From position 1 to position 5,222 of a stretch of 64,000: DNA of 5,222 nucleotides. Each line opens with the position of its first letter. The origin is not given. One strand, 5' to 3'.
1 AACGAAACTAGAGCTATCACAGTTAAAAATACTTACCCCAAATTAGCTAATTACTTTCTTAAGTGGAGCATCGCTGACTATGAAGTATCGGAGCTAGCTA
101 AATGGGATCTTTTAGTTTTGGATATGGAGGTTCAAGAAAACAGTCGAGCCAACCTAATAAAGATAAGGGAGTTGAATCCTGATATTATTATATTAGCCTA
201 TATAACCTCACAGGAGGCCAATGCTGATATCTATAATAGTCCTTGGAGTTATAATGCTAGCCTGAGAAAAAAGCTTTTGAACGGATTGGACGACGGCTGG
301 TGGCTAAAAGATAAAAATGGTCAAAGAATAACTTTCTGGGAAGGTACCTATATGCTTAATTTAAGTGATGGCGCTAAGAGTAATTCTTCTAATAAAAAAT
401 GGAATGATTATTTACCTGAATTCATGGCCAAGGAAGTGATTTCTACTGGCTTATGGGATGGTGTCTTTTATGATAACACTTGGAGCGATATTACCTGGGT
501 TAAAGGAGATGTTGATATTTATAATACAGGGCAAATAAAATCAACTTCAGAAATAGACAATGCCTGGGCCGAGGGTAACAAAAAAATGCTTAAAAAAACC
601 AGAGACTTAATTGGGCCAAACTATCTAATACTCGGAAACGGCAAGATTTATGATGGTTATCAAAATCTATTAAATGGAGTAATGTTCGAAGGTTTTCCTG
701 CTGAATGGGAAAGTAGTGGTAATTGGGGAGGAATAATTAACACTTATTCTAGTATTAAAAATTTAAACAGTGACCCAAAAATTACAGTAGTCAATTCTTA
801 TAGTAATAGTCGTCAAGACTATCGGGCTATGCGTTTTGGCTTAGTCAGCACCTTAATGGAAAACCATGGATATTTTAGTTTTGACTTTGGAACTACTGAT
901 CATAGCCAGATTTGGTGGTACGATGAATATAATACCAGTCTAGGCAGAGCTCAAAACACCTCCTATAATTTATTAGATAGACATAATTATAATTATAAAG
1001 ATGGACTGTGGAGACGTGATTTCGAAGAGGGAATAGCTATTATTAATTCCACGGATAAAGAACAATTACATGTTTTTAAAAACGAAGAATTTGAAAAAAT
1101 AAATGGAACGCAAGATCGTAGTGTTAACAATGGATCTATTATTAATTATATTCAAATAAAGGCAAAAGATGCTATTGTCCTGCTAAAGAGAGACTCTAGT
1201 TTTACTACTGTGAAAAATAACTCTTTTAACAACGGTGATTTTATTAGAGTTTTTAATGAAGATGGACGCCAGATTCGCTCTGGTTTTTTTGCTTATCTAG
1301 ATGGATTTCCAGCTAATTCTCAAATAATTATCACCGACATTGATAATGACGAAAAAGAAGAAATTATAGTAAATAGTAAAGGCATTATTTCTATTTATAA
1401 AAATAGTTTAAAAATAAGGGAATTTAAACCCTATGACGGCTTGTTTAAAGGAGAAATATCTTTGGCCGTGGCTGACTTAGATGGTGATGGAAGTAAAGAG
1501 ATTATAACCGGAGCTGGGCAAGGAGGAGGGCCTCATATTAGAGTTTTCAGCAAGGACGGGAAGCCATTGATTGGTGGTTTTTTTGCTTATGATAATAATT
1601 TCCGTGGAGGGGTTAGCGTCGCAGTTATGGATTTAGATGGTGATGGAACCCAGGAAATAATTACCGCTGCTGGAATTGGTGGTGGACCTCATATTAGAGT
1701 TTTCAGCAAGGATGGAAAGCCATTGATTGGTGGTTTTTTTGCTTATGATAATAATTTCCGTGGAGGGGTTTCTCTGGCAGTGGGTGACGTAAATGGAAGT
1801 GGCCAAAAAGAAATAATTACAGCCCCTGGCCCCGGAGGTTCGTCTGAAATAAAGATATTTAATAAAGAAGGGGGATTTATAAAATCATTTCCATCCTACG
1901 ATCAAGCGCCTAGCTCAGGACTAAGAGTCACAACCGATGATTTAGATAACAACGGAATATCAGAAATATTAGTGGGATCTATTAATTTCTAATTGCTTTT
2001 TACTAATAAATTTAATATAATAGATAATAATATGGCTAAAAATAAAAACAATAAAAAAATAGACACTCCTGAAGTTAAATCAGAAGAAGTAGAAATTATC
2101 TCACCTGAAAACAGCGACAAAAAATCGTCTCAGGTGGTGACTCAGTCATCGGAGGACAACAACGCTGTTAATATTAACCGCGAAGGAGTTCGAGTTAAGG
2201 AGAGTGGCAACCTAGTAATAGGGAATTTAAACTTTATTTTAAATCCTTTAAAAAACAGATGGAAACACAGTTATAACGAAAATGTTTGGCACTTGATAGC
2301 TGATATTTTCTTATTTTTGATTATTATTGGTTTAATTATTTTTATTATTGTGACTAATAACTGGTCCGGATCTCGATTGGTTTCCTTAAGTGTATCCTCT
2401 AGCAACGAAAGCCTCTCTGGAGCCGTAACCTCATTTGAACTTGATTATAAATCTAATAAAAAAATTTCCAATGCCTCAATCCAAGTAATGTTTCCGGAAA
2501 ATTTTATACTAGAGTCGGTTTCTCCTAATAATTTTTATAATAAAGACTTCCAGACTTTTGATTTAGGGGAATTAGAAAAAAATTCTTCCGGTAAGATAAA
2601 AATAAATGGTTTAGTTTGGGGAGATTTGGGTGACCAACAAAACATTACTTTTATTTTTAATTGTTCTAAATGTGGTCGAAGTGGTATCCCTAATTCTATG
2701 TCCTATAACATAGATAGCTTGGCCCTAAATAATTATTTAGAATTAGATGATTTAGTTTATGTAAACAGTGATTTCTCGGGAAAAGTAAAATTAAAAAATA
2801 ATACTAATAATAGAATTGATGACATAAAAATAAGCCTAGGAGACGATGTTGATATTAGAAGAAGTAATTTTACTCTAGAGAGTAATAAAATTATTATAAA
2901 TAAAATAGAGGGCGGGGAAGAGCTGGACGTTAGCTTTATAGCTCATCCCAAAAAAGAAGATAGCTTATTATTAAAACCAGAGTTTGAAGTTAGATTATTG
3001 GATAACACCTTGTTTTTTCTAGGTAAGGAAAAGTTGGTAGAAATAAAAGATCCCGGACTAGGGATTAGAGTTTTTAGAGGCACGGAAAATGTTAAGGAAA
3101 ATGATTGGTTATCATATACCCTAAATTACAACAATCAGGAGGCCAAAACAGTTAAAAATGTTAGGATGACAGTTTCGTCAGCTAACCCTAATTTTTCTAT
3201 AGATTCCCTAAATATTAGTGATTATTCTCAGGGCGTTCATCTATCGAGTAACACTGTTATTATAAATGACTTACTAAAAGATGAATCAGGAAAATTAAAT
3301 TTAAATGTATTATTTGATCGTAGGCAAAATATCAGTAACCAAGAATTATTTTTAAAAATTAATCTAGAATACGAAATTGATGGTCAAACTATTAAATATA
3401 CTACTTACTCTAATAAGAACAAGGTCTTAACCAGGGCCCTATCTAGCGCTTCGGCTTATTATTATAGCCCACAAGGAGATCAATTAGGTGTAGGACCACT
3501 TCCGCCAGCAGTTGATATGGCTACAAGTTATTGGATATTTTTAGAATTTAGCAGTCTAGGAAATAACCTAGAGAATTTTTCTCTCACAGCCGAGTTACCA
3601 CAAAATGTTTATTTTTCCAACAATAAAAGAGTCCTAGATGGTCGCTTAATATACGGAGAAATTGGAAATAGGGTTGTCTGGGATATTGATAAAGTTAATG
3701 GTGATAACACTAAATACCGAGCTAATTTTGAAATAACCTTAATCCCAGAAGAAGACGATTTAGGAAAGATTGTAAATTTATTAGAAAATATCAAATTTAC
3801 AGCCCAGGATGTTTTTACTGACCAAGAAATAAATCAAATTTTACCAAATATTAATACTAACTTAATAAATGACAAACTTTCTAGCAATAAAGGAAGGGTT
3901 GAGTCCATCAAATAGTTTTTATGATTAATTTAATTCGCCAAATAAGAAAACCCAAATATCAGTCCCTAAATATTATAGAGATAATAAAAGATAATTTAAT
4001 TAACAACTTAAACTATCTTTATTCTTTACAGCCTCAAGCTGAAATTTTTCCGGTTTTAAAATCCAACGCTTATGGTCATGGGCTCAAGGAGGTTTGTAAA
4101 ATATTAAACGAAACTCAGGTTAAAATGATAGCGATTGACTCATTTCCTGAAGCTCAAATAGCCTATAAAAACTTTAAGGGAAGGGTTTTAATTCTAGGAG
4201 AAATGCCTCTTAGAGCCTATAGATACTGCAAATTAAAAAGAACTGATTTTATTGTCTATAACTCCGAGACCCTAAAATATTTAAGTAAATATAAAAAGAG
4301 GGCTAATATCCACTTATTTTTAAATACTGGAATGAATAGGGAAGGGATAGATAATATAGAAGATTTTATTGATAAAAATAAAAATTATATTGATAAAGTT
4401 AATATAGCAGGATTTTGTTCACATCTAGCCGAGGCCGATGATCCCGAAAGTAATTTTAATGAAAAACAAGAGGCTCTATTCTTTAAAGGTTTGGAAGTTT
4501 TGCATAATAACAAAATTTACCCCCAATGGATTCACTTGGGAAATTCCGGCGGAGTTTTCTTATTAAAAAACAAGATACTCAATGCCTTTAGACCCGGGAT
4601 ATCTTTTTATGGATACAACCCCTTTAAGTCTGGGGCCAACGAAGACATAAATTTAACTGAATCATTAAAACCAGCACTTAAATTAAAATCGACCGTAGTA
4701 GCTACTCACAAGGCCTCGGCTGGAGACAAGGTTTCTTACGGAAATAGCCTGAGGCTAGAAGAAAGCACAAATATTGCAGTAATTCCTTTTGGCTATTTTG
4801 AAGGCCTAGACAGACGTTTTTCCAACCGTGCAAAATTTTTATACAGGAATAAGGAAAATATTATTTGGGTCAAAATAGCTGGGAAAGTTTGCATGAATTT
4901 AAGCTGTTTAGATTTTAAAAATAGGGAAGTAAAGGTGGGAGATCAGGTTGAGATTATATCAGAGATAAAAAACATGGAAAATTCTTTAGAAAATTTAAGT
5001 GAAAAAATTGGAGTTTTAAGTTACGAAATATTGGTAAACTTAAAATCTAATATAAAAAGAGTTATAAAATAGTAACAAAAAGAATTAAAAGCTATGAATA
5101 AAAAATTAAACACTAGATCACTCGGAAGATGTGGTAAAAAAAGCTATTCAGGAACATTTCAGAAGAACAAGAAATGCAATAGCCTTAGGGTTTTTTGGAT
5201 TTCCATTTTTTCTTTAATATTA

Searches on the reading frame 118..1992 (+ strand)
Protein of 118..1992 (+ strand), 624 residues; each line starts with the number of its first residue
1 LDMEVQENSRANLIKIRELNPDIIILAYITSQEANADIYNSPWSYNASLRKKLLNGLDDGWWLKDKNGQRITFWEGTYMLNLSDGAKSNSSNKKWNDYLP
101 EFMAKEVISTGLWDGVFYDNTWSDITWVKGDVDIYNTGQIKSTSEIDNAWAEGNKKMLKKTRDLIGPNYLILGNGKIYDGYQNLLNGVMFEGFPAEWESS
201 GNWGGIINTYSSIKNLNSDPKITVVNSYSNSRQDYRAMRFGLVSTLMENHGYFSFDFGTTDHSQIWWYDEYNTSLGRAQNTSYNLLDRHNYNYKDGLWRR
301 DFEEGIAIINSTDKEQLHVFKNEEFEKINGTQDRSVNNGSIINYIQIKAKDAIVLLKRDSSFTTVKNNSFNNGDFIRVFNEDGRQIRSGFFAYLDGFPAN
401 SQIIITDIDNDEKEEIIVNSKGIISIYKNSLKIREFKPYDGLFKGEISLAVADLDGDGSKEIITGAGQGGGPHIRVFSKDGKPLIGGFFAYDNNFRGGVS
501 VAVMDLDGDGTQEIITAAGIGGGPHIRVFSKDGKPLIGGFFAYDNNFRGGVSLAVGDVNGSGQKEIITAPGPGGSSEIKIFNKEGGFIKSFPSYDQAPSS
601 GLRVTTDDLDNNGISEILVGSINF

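Call 10: search_protein_families(library=pfam, proteins=[window:118-1992:+], max_evalue=0.001)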
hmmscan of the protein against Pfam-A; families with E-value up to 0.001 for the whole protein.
window:118-1992:+ (624 aa): 4 families
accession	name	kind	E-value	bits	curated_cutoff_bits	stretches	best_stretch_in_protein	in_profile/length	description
PF14885.12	GHL15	-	6e-30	105.5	27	1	17-305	1-270/271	Hypothetical glycosyl hydrolase family 15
PF13517.12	FG-GAP_3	-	2.8e-16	60.3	26.9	3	453-515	1-60/61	FG-GAP-like repeat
PF01839.29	FG-GAP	-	1.7e-13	50.6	22.1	1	448-470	4-26/37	FG-GAP repeat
PF14783.12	BBS2_Mid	-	2.6e-06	28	27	0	448-480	1-30/108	Ciliary BBSome complex subunit 2, middle region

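Call 34: find_encoding_contigs(protein=window:118-1992:+, flank=10000, max_places=2)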
Protein window:118-1992:+ (624 aa): no gene with exactly this product is on record in the collection.

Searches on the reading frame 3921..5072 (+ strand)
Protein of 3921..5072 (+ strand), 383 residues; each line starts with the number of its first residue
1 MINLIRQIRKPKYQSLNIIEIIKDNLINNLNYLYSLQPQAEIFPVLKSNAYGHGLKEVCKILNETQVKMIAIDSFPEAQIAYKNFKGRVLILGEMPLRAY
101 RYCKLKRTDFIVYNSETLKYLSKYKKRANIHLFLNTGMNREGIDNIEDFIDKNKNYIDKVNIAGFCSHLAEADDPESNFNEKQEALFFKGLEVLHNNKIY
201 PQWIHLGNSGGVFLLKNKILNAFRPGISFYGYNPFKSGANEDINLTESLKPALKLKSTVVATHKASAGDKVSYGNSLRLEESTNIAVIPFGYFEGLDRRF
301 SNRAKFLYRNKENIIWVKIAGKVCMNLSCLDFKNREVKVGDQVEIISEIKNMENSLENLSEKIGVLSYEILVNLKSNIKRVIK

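Call 10: search_protein_families(library=pfam, proteins=[window:3921-5072:+], max_evalue=0.001)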
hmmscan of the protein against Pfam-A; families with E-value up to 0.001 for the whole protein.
window:3921-5072:+ (383 aa): 2 families
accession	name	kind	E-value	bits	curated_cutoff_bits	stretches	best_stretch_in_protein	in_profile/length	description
PF01168.26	Ala_racemase_N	-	1e-37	130.5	24.1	1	24-234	4-220/220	Alanine racemase, N-terminal domain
PF00842.27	Ala_racemase_C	-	4.8e-28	97.7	25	1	252-381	1-126/127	Alanine racemase, C-terminal domain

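Call 35: find_encoding_contigs(protein=window:3921-5072:+, flank=10000, max_places=2)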
Protein window:3921-5072:+ (383 aa): 5 contigs read that carry it; 2 places shown.
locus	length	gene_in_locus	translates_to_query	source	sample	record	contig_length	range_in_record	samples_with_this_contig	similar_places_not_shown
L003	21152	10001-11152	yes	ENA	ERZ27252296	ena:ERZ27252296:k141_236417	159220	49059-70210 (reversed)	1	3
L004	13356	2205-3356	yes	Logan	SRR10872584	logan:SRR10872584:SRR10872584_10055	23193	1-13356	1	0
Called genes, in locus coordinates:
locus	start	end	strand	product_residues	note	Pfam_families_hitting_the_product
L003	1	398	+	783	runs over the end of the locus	PF00133:tRNA-synt_1, PF09334:tRNA-synt_1g, PF13603:tRNA-synt_1_2, PF00133:tRNA-synt_1, PF08264:Anticodon_1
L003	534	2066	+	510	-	PF00709:Adenylsucc_synt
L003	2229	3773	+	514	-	PF05496:RuvB_N (weak), PF13177:DNA_pol3_delta2, PF00004:AAA, PF13401:AAA_22 (faint), PF22608:DNAX_ATPase_lid (weak), PF12169:DNA_pol3_gamma3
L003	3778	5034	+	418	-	PF02403:Seryl_tRNA_N, PF00587:tRNA-synt_2b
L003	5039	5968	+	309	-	PF00149:Metallophos, PF12850:Metallophos_2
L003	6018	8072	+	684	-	PF14885:GHL15, PF13517:FG-GAP_3 (faint), PF14783:BBS2_Mid (faint), PF01839:FG-GAP (faint)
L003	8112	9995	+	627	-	-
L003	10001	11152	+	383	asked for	PF01168:Ala_racemase_N, PF00842:Ala_racemase_C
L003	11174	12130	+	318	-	-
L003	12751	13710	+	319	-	PF02899:Phage_int_SAM_1 (weak), PF13495:Phage_int_SAM_4 (weak), PF00589:Phage_integrase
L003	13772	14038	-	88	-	-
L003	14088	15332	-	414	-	PF01551:Peptidase_M23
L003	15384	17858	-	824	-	PF00580:UvrD-helicase, PF01443:Viral_helicase1 (faint), PF13087:AAA_12 (faint), PF13245:AAA_19, PF01612:DNA_pol_A_exo1 (faint), PF13361:UvrD_C, PF00929:RNase_T, PF13538:UvrD_C_2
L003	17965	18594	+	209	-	PF01351:RNase_HII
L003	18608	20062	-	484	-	PF00749:tRNA-synt_1c, PF19269:Anticodon_2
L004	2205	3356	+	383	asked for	PF01168:Ala_racemase_N, PF00842:Ala_racemase_C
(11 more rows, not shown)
